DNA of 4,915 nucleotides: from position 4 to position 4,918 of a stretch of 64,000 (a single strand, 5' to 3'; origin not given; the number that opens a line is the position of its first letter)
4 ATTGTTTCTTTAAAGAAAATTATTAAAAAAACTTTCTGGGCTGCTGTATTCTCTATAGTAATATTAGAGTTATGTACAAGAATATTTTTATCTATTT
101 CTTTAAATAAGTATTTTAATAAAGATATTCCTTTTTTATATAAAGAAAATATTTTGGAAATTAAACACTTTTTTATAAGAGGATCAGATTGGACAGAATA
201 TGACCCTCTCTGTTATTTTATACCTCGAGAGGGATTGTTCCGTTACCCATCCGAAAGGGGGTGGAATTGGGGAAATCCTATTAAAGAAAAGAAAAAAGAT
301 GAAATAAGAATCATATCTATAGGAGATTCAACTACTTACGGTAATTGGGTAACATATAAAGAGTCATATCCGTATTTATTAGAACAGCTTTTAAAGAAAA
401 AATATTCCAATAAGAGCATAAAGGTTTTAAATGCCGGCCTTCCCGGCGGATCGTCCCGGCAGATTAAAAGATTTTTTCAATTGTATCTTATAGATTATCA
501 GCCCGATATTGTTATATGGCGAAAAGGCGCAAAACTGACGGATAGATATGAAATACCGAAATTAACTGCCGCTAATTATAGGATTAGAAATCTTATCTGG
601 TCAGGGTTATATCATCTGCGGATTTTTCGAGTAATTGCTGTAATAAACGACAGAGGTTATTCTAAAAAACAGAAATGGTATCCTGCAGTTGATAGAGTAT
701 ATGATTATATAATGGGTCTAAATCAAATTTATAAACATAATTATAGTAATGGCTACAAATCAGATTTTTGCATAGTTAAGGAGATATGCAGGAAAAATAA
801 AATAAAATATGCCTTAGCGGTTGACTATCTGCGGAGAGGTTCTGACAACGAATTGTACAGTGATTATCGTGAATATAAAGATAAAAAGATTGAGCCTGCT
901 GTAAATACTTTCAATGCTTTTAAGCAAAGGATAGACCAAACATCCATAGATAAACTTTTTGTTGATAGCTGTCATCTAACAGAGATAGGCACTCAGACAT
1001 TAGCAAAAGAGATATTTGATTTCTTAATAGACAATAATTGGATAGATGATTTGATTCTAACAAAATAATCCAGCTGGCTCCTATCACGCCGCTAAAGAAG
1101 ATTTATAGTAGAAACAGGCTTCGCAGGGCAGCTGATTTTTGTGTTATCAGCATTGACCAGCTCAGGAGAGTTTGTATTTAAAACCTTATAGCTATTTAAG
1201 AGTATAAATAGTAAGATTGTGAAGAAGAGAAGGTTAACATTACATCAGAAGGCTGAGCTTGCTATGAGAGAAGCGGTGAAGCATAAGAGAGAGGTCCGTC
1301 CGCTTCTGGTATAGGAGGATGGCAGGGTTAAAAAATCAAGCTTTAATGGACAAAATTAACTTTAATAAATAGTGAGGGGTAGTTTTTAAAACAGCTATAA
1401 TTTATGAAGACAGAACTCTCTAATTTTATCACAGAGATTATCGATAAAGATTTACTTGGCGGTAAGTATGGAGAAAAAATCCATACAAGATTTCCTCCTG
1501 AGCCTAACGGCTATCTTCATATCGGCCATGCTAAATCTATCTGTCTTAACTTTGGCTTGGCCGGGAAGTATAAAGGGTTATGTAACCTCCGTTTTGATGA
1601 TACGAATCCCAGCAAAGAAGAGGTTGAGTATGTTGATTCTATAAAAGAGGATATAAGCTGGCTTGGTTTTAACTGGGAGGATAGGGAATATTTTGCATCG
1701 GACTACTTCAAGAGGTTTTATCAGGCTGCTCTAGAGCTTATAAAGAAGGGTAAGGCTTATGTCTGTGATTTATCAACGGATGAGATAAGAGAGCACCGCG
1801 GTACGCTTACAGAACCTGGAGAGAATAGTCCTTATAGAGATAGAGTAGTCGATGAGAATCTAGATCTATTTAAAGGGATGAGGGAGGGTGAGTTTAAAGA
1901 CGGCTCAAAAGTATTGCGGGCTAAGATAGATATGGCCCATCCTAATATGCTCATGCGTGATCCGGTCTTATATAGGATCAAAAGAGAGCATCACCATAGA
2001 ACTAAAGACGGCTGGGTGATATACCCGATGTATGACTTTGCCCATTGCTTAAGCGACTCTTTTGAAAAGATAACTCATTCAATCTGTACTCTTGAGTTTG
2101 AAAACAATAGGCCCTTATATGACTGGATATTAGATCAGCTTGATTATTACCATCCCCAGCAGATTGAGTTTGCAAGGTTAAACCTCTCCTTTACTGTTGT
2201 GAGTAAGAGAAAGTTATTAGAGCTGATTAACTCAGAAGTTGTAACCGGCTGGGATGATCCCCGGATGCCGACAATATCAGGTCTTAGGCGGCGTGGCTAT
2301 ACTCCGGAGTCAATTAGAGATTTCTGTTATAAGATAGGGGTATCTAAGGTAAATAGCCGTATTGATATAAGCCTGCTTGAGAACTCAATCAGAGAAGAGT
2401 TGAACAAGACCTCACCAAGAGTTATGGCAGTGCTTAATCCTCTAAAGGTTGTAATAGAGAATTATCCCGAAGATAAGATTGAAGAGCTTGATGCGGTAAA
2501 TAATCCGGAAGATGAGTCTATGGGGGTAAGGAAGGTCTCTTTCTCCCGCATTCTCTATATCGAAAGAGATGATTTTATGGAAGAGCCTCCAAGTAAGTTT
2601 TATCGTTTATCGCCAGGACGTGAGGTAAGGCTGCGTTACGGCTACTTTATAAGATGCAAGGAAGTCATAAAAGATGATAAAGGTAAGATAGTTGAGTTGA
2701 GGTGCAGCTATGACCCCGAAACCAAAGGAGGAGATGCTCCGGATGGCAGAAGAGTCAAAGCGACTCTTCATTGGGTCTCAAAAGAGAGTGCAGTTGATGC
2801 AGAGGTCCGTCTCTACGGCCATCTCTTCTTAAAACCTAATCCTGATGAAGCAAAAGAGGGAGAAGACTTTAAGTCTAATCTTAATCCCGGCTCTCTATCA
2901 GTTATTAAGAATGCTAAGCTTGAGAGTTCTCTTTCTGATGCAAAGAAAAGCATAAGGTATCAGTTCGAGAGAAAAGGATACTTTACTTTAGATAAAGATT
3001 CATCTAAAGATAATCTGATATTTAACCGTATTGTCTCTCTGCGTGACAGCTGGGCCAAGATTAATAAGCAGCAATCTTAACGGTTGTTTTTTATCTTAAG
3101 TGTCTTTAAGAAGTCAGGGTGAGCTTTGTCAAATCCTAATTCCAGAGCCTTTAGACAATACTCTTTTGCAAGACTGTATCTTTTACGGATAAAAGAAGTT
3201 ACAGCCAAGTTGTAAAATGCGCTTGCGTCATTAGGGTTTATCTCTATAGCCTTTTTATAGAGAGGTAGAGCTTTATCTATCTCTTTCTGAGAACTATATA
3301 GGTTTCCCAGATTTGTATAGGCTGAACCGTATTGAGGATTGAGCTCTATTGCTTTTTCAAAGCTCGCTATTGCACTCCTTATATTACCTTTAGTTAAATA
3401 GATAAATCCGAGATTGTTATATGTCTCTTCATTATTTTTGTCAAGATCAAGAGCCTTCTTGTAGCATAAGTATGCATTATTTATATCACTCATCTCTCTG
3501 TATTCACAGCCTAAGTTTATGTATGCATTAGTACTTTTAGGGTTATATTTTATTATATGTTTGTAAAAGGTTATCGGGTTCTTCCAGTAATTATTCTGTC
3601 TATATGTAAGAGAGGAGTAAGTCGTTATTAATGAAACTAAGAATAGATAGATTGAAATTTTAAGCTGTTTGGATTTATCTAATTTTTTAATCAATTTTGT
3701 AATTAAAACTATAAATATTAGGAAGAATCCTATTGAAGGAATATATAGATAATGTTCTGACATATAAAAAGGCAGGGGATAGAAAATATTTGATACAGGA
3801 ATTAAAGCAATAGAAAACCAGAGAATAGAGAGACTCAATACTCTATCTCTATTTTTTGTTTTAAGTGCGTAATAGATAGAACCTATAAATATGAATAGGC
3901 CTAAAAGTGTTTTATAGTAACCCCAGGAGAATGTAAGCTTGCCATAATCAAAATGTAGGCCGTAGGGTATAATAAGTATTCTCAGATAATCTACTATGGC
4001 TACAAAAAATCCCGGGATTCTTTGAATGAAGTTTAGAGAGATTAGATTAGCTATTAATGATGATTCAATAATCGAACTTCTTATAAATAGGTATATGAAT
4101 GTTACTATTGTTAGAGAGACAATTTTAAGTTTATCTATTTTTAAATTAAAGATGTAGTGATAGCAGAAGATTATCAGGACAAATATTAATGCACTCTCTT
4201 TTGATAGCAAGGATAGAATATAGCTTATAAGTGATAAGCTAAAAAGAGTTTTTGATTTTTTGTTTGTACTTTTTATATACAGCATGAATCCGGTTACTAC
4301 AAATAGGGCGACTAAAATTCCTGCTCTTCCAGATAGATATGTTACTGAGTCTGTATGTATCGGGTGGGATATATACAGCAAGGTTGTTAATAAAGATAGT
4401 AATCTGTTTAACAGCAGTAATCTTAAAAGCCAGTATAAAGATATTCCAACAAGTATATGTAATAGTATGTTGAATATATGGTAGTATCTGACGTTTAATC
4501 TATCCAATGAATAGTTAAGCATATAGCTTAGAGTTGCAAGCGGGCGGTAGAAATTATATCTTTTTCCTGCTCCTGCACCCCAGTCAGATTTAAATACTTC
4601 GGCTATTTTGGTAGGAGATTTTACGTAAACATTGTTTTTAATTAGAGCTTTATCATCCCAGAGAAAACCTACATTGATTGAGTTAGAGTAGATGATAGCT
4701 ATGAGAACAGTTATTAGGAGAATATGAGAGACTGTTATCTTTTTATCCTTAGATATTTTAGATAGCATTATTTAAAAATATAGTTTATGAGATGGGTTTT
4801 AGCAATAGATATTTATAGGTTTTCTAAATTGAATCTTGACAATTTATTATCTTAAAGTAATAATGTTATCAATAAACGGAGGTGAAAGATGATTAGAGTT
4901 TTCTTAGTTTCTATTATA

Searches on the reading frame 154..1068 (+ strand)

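Call 9: search_protein_families(library=pfam, proteins=[window:154-1068:+], max_evalue=0.001)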
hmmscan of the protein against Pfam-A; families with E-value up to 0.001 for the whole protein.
window:154-1068:+ (304 aa): 2 families
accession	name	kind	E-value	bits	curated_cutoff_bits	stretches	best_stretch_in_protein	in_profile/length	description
PF13472.12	Lipase_GDSL_2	-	3.6e-06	28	32.9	1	56-121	2-67/178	GDSL-like Lipase/Acylhydrolase family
PF25182.1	NonGDSL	-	1.4e-05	24.9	80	1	46-126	23-104/220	Non-GDSL lipase-like family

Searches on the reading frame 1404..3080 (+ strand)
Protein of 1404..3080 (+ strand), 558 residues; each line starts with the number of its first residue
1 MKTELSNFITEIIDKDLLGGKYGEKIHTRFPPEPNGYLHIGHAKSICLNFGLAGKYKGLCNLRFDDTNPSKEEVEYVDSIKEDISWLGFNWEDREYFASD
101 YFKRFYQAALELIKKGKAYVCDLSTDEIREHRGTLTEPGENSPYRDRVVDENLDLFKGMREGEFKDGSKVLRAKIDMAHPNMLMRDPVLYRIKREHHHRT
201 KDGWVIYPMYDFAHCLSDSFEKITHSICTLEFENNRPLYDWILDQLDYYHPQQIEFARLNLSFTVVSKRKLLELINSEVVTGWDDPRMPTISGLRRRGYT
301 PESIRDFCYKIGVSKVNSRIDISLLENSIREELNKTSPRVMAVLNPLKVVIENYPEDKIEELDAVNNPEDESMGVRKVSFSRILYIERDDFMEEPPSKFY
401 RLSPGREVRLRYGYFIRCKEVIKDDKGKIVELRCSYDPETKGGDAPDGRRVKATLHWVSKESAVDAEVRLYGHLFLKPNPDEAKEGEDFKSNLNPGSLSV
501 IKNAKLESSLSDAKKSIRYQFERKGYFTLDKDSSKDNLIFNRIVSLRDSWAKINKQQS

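Call 9: search_protein_families(library=pfam, proteins=[window:1404-3080:+], max_evalue=0.001)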
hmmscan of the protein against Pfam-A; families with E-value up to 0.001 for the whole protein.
window:1404-3080:+ (558 aa): 3 families
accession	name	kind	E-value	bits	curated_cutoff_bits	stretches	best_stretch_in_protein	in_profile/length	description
PF00749.27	tRNA-synt_1c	-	1.6e-108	362.8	23.4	1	25-334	1-313/314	tRNA synthetases class I (E and Q), catalytic domain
PF03950.23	tRNA-synt_1c_C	-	1.2e-30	106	23.9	1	337-437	1-91/91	tRNA synthetases class I (E and Q), anti-codon binding domain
PF20974.2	tRNA-synt_1c_C2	-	2.6e-20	73.3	23.9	1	454-530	1-69/69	tRNA synthetases class I (E and Q), anti-codon binding domain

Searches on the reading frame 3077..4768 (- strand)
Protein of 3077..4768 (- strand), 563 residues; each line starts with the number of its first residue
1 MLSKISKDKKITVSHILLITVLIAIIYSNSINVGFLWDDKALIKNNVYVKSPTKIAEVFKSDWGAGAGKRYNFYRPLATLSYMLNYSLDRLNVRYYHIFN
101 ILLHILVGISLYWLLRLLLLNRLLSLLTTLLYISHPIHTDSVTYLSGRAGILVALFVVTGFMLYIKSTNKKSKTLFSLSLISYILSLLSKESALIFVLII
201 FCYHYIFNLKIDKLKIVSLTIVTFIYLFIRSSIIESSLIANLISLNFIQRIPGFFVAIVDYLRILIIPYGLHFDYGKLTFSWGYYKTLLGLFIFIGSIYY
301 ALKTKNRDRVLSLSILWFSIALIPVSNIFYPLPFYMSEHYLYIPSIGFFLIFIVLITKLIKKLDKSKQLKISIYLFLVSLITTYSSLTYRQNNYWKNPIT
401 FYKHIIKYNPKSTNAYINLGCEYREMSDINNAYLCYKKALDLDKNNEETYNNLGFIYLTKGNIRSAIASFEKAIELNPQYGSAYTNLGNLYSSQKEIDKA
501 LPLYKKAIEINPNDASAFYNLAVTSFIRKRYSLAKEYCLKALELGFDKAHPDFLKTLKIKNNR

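Call 9: search_protein_families(library=pfam, proteins=[window:3077-4768:-], max_evalue=0.001)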
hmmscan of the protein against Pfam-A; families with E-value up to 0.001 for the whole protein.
window:3077-4768:- (563 aa): 16 families
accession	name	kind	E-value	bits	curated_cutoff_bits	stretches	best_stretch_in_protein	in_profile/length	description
PF00515.34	TPR_1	-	4.7e-34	115.3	27.8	4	483-514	3-34/34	Tetratricopeptide repeat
PF13431.12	TPR_17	-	1.4e-26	90.9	24.4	3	470-501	2-33/34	Tetratricopeptide repeat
PF13181.12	TPR_8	-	1.4e-25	87.6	25.7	3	448-480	2-34/34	Tetratricopeptide repeat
PF07719.23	TPR_2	-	2.4e-25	86.9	27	2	448-480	2-34/34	Tetratricopeptide repeat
PF13414.12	TPR_11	-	1.4e-24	85.9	26.8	3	488-523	1-36/42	TPR repeat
PF13424.12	TPR_12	-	2.5e-16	60.1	30.1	1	448-510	4-74/77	Tetratricopeptide repeat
PF14559.12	TPR_19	-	1.7e-15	57.5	25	2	460-521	4-64/68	Tetratricopeptide repeat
PF13374.12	TPR_10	-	1.4e-13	50.8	27.5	1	482-510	3-31/42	Tetratricopeptide repeat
PF13432.12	TPR_16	-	2.3e-12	47.5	32.7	2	457-515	7-65/65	Tetratricopeptide repeat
PF23914.1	TPR_CcmH_CycH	-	8e-10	39.2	42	1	425-538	28-144/158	Cytochrome c-type biogenesis protein H TPR domain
PF13176.12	TPR_7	-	4e-09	36.3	27.9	0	483-514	1-32/36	Tetratricopeptide repeat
PF13428.12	TPR_14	-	5.3e-08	33.2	23.5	0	483-522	3-42/44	Tetratricopeptide repeat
PF01239.28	PPTA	-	1.4e-06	28.1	29.5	0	498-521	2-25/32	Protein prenyltransferase alpha subunit repeat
PF25063.1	ARM_TT21_C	-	4e-05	24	35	1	453-544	101-193/209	Tetratricopeptide repeat protein 21 C-terminal ARM domain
PF12895.13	ANAPC3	-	0.00038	21.1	27.2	0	460-532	2-73/82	Anaphase-promoting complex, cyclosome, subunit 3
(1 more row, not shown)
